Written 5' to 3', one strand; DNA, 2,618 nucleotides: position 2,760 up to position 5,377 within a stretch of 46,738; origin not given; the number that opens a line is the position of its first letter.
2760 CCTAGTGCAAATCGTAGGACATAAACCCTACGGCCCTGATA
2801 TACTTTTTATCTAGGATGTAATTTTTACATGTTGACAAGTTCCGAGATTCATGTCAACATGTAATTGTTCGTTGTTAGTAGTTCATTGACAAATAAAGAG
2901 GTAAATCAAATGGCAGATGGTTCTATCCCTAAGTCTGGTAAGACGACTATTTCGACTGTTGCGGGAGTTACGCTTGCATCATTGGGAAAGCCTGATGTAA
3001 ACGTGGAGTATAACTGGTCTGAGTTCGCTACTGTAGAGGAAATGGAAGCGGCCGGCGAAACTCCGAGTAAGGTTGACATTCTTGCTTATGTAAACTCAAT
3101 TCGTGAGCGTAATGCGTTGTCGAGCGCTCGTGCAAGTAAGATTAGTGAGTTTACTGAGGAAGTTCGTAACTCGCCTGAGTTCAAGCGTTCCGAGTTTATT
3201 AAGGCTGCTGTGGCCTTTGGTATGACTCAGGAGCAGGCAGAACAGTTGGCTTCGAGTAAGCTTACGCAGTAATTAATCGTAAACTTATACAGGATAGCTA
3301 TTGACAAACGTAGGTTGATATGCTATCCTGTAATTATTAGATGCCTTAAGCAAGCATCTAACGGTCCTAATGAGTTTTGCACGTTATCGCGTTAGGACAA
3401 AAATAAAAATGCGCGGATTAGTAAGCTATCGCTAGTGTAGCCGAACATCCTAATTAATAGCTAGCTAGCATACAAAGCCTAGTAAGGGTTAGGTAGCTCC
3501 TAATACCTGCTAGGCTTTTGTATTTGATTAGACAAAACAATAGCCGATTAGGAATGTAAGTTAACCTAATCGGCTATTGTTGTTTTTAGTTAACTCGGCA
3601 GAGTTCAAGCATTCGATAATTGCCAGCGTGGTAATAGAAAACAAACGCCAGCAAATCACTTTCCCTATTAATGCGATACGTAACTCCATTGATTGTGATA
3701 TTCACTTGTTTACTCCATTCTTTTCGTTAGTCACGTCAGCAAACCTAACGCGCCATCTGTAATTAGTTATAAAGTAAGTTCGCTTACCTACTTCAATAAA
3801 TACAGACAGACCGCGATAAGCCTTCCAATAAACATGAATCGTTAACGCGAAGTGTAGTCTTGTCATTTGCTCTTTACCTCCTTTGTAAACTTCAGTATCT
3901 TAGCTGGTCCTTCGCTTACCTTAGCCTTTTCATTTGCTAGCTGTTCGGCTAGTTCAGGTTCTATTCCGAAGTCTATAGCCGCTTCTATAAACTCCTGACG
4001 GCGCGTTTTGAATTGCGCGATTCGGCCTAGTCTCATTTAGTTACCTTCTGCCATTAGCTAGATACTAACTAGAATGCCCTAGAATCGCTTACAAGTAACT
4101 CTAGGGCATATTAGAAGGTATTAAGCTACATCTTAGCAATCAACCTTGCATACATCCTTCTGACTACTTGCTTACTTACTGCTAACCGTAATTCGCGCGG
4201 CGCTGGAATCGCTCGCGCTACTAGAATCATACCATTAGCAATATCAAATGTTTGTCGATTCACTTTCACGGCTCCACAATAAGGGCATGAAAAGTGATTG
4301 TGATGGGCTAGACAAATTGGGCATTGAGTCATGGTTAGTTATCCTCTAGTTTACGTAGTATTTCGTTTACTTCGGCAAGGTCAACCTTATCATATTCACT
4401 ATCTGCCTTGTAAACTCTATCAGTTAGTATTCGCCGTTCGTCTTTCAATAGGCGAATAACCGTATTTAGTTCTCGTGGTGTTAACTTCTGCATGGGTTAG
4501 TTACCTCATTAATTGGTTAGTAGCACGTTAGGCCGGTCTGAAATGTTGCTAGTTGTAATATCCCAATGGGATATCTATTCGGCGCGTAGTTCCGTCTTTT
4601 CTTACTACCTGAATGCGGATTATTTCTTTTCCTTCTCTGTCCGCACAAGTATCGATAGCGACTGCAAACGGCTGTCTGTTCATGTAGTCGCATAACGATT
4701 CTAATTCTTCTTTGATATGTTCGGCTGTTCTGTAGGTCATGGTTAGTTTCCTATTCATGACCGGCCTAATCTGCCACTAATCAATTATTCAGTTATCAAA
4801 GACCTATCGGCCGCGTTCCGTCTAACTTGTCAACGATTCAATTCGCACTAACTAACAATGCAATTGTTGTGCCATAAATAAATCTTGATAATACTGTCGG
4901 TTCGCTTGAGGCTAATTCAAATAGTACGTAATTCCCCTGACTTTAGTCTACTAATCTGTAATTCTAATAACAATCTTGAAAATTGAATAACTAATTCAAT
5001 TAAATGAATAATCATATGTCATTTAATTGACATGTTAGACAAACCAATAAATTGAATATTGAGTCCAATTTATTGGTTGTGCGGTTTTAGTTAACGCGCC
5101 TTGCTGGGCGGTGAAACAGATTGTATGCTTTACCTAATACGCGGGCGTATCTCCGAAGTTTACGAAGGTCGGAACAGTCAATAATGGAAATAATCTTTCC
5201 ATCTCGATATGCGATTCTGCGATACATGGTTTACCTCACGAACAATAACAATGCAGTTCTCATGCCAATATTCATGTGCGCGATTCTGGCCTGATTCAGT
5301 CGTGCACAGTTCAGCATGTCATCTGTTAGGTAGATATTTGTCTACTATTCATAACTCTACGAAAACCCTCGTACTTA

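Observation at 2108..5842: GC-rich 3.7-kb control island between the two gene arms, mostly without conventional genes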

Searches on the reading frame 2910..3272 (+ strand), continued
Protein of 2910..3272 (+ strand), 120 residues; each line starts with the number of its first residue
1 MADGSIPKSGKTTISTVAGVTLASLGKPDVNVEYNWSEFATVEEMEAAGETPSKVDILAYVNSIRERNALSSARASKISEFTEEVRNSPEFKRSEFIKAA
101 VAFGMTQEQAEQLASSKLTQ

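Call 80: fold_search(model_id=the predicted structure, library=viral)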
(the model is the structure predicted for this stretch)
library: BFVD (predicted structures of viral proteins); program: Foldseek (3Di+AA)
matches with E <= 10: 218; with E <= 0.001: 0
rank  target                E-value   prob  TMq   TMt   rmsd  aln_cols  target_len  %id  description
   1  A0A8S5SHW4            4.3e-01  0.16  0.25  0.16  31.2       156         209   12  Uncharacterized protein [Phage sp. ctqZP6]
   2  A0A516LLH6            6.4e-01  0.54  0.27  0.35  11.9        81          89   17  (no name in the UniProt tables at hand)
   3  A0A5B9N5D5            7.3e-01  0.35  0.25  0.19  10.2        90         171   14  Uncharacterized protein [Proteus phage Saba]
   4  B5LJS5                7.8e-01  0.20  0.21  0.28  12.1        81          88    9  Uncharacterized protein [Mycobacterium phage Rizal]
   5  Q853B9                7.8e-01  0.20  0.21  0.18  12.2        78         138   10  Uncharacterized protein [Mycobacterium phage Bxz1]
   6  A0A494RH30            8.9e-01  0.69  0.28  0.38  10.8        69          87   19  Uncharacterized protein [Escherichia phage vB_EcoM-Ro157lw]
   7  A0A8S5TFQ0            8.9e-01  0.06  0.15  0.11  18.0       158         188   12  Cell cycle protein [Phage sp. ctL4h4]
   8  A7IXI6                1.0e+00  0.20  0.20  0.29   8.4        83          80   17  Uncharacterized protein b661L [Paramecium bursaria Chlorella virus NY2A]
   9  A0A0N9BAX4            1.2e+00  0.10  0.20  0.24  23.6        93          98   10  Uncharacterized protein [Lactococcus phage GE1]
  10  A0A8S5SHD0            1.3e+00  0.16  0.28  0.22  12.5       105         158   14  Bacterial DNA-binding protein [Siphoviridae sp. ctBCr48]
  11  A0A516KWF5            1.4e+00  0.18  0.21  0.32  10.7        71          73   10  (no name in the UniProt tables at hand)
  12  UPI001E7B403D         1.5e+00  0.15  0.21  0.27  11.9        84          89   14  (no name look-up for this kind of identifier)
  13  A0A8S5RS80            1.5e+00  0.10  0.24  0.26  20.2       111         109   19  Uncharacterized protein [Myoviridae sp. ct5xZ3]
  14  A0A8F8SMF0            1.5e+00  0.07  0.16  0.24  19.6        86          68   13  (no name in the UniProt tables at hand)
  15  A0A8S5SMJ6            1.6e+00  0.35  0.28  0.06   7.4        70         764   24  Uncharacterized protein [Podoviridae sp. ctIKM86]
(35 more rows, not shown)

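Call 93: search_protein_families(library=phrogs, proteins=[window:2910-3272:+], max_evalue=0.01)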
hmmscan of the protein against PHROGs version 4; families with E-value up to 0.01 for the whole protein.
window:2910-3272:+ (120 aa): 1 family
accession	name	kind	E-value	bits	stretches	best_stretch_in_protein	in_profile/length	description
phrog_791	-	unknown function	0.0046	17.5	0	80-116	144-183/227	-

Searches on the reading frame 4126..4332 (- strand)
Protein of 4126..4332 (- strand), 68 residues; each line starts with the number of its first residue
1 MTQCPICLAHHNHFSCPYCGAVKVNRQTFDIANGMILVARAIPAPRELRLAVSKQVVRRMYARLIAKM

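Call 13: search_protein_families(library=pfam, proteins=[window:4126-4332:-], max_evalue=1)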
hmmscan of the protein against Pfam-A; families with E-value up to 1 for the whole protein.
window:4126-4332:- (68 aa): 11 families
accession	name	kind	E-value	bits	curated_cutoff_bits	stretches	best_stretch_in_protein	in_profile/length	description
PF13248.11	Zn_ribbon_3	-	0.00085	19.1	27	1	13-24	2-12/26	zinc-ribbon domain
PF21349.2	RUBY_RBDX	-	0.026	14.4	26.5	1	3-14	18-29/30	Rubrerythrin, rubredoxin-like domain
PF01780.25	Ribosomal_L37ae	-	0.036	14.6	21.9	1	9-32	29-52/85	Ribosomal L37ae protein family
PF22109.2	Zn_ribbon_tTFIIB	-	0.04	14.3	28.6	1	15-23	11-19/40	Transcription factor IIB, zinc ribbon, Trypanosome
PF23641.1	YmcF-like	-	0.044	14.5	27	1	9-42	2-35/62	YmcF-like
PF13824.12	zf-Mss51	-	0.11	13.2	27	1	4-22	2-23/55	Zinc-finger of mitochondrial splicing suppressor 51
PF07754.17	HVO_2753_ZBP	-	0.11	12.8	33.2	1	8-26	11-29/46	Small zinc finger protein HVO_2753-like, Zn-binding pocket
PF08271.17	Zn_Ribbon_TF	-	0.19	11.8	29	1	3-22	2-28/43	TFIIB zinc-binding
PF23451.1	Zn_ribbon_PaaD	-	0.3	11.2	27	1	11-27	12-28/53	PaaD zinc beta ribbon domain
PF05605.18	zf-Di19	-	0.4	11.4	27.5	1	13-25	2-13/54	Drought induced 19 protein (Di19), zinc-binding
PF00301.25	Rubredoxin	-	0.48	10.9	23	0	13-24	34-45/47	Rubredoxin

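Call 93: search_protein_families(library=phrogs, proteins=[window:4126-4332:-], max_evalue=0.01)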
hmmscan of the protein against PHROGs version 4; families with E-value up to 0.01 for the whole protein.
window:4126-4332:- (68 aa): 0 families
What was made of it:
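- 3586..4740 (-): Operon of six micro-genes: g63 4549-4740, g52 4335-4493, g68 (zinc ribbon) 4126-4332, g57 3863-4036, g54 3702-3866, g39 3586-3705. No Pfam or PHROG family (calls 13, 93).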

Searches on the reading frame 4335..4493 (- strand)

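Call 13: search_protein_families(library=pfam, proteins=[window:4335-4493:-], max_evalue=1)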
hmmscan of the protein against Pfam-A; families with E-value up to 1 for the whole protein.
window:4335-4493:- (52 aa): 3 families
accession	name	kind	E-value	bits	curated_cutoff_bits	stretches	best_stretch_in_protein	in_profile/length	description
PF06657.18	Cep57_MT_bd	-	0.04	14.8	31.3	1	7-39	11-43/77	Centrosome microtubule-binding domain of Cep57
PF21128.4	MCM4_WHD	-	0.079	13.5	24.4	1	11-51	13-58/75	MCM4, winged helix domain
PF12759.13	HTH_Tnp_IS1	-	0.22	11.6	24.9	0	9-19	35-45/46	InsA C-terminal domain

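Call 93: search_protein_families(library=phrogs, proteins=[window:4335-4493:-], max_evalue=0.01)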
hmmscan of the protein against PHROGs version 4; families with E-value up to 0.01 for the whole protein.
window:4335-4493:- (52 aa): 0 families

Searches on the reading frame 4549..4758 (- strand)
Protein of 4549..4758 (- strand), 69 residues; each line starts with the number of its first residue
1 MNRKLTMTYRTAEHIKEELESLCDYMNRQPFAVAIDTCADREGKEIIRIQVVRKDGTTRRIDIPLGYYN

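Call 13: search_protein_families(library=pfam, proteins=[window:4549-4758:-], max_evalue=1)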
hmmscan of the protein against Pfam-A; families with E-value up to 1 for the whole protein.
window:4549-4758:- (69 aa): 0 families

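Call 83: find_homologous_proteins(query=window:4552-4758:-, max_evalue=0.01)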
Query window:4552-4758:- (69 aa): 1 proteins with E <= 0.01 among 1 candidates.
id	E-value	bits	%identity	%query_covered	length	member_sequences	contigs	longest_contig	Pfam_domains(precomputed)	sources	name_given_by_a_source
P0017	4.3e-35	135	100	91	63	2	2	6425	-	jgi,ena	-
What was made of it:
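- Tried and rejected: g63 has no homologue at all (call 83).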

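Call 93: search_protein_families(library=phrogs, proteins=[window:4549-4740:-], max_evalue=0.01)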
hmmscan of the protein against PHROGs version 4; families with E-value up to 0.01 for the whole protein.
window:4549-4740:- (63 aa): 0 families

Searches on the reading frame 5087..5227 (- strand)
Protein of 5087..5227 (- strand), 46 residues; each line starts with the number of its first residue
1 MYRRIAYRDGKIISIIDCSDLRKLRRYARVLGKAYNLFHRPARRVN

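Call 13: search_protein_families(library=pfam, proteins=[window:5087-5227:-], max_evalue=1)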
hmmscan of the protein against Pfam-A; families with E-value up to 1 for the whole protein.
window:5087-5227:- (46 aa): 1 family
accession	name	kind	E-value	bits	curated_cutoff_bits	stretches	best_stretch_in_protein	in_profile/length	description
PF22029.2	PhyR_sigma2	-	0.056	13.9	27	1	20-31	4-15/55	Sigma2 domain of PhyR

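Call 93: search_protein_families(library=phrogs, proteins=[window:5087-5227:-], max_evalue=0.01)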
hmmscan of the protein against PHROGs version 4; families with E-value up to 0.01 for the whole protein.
window:5087-5227:- (46 aa): 0 families
